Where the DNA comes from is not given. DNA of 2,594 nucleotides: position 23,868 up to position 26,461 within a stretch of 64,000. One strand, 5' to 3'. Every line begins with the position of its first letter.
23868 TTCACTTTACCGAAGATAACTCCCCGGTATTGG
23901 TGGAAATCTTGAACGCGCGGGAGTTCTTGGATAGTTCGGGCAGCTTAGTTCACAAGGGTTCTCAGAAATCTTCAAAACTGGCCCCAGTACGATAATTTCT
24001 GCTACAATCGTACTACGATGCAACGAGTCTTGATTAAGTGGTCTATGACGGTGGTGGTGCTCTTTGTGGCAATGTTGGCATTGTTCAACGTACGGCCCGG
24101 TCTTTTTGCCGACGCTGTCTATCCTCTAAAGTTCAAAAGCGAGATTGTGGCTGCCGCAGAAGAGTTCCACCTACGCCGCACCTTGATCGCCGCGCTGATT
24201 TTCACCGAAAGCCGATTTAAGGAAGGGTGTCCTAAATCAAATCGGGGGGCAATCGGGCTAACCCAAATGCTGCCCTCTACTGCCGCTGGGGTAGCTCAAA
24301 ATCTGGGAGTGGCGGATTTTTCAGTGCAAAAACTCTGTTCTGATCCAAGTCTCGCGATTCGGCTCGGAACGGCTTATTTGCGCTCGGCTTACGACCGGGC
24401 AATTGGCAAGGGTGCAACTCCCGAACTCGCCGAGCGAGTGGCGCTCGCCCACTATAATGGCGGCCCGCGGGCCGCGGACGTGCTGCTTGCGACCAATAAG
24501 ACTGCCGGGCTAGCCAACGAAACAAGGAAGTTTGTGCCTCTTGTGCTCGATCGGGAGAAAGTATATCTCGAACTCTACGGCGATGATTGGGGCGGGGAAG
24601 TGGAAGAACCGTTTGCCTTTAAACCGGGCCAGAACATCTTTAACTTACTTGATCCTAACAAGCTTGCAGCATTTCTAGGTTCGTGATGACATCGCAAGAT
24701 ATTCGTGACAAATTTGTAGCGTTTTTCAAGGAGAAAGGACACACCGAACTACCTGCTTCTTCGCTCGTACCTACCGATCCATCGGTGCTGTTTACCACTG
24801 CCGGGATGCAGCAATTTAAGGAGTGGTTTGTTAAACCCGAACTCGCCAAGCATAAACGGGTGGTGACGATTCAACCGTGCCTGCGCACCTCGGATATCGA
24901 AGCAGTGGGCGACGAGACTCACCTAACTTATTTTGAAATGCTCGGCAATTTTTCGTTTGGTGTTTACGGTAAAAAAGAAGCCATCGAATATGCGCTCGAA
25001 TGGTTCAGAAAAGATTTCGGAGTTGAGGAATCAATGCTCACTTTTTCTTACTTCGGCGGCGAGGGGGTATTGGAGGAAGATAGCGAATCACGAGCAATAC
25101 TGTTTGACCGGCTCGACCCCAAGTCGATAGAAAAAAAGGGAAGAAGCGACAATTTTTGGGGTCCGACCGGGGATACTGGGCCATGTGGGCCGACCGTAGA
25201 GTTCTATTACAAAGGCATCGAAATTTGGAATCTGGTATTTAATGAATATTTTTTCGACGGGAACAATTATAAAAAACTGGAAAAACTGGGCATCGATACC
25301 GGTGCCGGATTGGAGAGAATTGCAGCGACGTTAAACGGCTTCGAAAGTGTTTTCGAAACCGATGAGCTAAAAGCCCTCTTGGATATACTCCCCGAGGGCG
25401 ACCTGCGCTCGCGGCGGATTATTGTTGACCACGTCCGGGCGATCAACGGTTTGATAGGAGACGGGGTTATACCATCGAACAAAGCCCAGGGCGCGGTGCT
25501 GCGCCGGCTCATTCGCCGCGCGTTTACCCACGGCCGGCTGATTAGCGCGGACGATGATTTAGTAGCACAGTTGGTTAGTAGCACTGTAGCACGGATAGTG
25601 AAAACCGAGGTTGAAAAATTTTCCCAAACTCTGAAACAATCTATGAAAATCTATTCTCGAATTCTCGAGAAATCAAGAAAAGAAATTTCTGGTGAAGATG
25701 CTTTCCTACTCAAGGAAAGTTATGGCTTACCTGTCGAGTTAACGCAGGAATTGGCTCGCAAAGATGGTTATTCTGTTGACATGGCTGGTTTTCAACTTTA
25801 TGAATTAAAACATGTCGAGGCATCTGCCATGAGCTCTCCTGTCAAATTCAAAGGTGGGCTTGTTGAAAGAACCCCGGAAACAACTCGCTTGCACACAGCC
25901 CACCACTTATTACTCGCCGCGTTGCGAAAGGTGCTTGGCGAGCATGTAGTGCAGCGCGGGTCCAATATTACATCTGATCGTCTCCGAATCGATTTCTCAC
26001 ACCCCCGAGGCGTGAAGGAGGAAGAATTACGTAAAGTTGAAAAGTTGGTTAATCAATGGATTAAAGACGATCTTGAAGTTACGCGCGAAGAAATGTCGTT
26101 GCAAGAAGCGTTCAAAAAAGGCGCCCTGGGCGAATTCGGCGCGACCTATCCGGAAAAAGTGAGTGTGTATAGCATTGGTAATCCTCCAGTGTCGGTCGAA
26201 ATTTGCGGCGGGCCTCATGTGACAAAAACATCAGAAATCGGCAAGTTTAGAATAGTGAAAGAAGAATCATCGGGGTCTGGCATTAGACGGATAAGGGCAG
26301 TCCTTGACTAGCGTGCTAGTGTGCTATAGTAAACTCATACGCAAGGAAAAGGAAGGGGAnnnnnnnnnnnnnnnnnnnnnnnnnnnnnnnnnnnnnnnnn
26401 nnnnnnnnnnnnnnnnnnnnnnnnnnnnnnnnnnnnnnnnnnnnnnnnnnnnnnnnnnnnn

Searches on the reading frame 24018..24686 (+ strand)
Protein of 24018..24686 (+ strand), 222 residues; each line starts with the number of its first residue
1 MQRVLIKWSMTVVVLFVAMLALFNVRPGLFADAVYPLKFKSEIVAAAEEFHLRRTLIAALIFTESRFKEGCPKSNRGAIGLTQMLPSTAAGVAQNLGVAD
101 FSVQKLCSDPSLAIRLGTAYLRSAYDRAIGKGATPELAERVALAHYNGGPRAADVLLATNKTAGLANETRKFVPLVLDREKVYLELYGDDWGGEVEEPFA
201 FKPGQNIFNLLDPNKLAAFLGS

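Call 4: search_protein_families(library=pfam, proteins=[window:24018-24686:+], max_evalue=1)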
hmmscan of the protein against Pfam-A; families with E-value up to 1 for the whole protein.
window:24018-24686:+ (222 aa): 2 families
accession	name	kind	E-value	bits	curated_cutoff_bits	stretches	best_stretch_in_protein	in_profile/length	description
PF01464.25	SLT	-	2.2e-13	50.2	21.3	1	44-154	4-102/117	Transglycosylase SLT domain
PF13406.11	SLT_2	-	0.11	12.2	24.3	1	71-94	148-171/292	Transglycosylase SLT domain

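Call 5: search_protein_families(library=ncbifam, proteins=[window:24018-24686:+], max_evalue=1)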
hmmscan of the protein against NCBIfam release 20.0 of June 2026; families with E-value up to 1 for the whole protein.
window:24018-24686:+ (222 aa): 3 families
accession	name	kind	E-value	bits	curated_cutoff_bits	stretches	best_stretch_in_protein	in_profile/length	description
NF047373.1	BB0259_flg_lyt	exception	3.3e-22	79.1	234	1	33-150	542-647/705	flagellar assembly lytic transglycosylase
NF008631.0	PRK11619.1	equivalog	4.6e-09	35.2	536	1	35-157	475-589/644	murein transglycosylase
NF008670.0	PRK11671.1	equivalog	1.8e-05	24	375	1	41-154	194-307/359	membrane-bound lytic murein transglycosylase MltC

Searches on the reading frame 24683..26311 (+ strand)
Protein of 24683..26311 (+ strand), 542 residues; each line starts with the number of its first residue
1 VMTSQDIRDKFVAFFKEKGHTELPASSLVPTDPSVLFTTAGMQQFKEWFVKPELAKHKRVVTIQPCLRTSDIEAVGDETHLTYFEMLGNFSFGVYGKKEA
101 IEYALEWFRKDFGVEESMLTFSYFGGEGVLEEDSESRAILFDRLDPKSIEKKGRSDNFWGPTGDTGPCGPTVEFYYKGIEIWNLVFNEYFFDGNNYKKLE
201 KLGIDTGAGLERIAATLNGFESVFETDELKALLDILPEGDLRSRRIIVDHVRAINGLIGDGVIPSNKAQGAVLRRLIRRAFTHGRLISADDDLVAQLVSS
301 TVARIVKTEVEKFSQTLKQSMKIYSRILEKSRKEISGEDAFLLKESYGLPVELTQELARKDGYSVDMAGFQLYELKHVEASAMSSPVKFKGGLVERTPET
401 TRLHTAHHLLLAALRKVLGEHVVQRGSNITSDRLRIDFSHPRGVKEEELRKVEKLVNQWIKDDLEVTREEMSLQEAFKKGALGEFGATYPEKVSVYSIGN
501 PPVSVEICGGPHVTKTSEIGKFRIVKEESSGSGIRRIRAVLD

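Call 4: search_protein_families(library=pfam, proteins=[window:24683-26311:+], max_evalue=1)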
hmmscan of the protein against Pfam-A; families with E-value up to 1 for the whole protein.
window:24683-26311:+ (542 aa): 2 families
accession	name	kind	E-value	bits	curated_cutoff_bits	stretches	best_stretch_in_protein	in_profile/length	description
PF01411.24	tRNA-synt_2c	-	2e-94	317.6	30.3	1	6-384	1-431/552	tRNA synthetases class II (A)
PF07973.19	tRNA_SAD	-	1.2e-16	60.9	24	1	493-537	1-43/44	Threonyl and Alanyl tRNA synthetase second additional domain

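Call 58: find_related_loci(query=A6, collection=metagenome_contigs, flank=5000)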
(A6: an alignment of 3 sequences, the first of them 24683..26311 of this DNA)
Query A6 (542 aa) in metagenome_contigs; peptide patterns used: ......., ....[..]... (x = any residue, [..] = any of these).
600 stretches matched a pattern (row limit reached: there are more); 549 encode a relative of the query (tblastn E <= 1e-3); the best 80 are kept; 80 distinct loci.
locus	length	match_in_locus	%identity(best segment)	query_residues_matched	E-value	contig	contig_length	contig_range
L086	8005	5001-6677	49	2-542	5e-162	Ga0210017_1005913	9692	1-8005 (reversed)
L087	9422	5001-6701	48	1-541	7e-162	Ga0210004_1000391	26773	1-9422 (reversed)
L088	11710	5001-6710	49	1-542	2e-158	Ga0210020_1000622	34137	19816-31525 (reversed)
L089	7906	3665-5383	48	3-542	4e-158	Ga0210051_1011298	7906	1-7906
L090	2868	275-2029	46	1-542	3e-167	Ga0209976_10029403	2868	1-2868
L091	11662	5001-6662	48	1-542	2e-157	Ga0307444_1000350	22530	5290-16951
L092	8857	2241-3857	48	2-542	1e-155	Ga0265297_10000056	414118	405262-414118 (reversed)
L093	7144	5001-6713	48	2-542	2e-155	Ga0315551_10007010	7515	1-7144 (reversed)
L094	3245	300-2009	45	2-542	9e-163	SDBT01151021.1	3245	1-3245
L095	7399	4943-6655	48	2-542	2e-155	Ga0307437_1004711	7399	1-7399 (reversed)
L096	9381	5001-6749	46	2-542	1e-154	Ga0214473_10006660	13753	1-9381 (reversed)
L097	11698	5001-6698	48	1-542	1e-154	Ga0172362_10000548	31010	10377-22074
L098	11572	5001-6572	48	2-542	6e-154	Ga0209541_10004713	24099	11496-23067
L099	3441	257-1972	46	1-542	8e-161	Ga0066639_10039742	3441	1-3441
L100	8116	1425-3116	47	1-542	3e-154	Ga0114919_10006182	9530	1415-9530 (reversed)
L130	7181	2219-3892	45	2-541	3e-147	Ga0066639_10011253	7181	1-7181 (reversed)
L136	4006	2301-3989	46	2-542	8e-151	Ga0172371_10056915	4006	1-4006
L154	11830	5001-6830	44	2-542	5e-144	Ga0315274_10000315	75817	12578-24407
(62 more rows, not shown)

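Call 65: search_protein_families(library=pfam, proteins=[L096:3067-4014:+, L096:2173-2643:+, L096:1055-2014:+, L130:255-647:+, L130:724-1320:-, L154:3171-4163:+, L154:2687-3163:+, L136:85-1056:+, L136:1084-1662:+, L096:3008-3268:+], max_evalue=0.01)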
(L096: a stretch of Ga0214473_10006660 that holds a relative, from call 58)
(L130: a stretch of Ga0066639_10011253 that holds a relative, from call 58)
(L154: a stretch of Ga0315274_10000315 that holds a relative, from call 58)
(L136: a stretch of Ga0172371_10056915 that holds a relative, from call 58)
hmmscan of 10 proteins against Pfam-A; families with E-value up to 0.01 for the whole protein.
L096:3067-4014:+ (315 aa): 1 family
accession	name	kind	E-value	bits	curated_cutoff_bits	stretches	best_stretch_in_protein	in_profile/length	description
PF01180.27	DHO_dh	-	3.2e-16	59.8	27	1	63-262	37-245/291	Dihydroorotate dehydrogenase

L096:2173-2643:+ (156 aa): 2 families
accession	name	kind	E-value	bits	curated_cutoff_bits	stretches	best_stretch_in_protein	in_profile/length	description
PF01844.29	HNH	-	8.5e-05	23.1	21.4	1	102-144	1-42/47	HNH endonuclease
PF13392.12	HNH_3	-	0.00038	20.5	24.8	1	114-137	13-38/46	HNH endonuclease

L096:1055-2014:+ (319 aa): 3 families
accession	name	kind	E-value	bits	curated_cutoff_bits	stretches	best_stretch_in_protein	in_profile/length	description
PF01368.27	DHH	-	5.3e-21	75.6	28.1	1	15-158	2-124/125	DHH family, N-terminal domain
PF02272.25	DHHA1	-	1.6e-11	45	25.9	1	234-303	10-84/102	DHHA1 domain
PF14336.11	GLUCM-like_C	-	0.0085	16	27.9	0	13-70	41-98/291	D-glutamate cyclase-like, C-terminal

L130:255-647:+ (130 aa): 0 families

L130:724-1320:- (198 aa): 2 families
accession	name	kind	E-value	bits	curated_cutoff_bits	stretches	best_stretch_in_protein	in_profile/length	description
PF25174.1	Beta-prop_THOC3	-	0.002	17.6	305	0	118-172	94-141/272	THOC3 beta-propeller domain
PF23342.1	WDR90_beta-prop_4th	-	0.0029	17.2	50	0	99-133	226-261/312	WDR90, 4th beta-propeller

L154:3171-4163:+ (330 aa): 2 families
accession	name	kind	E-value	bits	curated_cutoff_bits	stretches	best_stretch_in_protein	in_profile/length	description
PF01368.27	DHH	-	1.8e-18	67.4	28.1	1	24-169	1-124/125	DHH family, N-terminal domain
PF02272.25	DHHA1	-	3.5e-10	40.7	25.9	1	248-315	12-84/102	DHHA1 domain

L154:2687-3163:+ (158 aa): 1 family
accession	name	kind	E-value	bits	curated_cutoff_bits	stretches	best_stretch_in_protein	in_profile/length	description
PF13483.12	Lactamase_B_3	-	3.1e-11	43.9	24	1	13-116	55-160/160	Beta-lactamase superfamily domain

L136:85-1056:+ (323 aa): 2 families
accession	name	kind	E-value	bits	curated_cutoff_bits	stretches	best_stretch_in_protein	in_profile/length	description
PF01368.27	DHH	-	4.1e-19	69.5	28.1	1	15-160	1-124/125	DHH family, N-terminal domain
PF02272.25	DHHA1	-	1.9e-10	41.5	25.9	1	239-306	12-84/102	DHHA1 domain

L136:1084-1662:+ (192 aa): 2 families
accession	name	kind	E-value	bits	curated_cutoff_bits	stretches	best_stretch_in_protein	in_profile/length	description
PF01844.29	HNH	-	2.1e-06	28.2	21.4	1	109-153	1-44/47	HNH endonuclease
PF13392.12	HNH_3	-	7.9e-06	25.9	24.8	1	119-142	11-36/46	HNH endonuclease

L096:3008-3268:+ (86 aa): 0 families
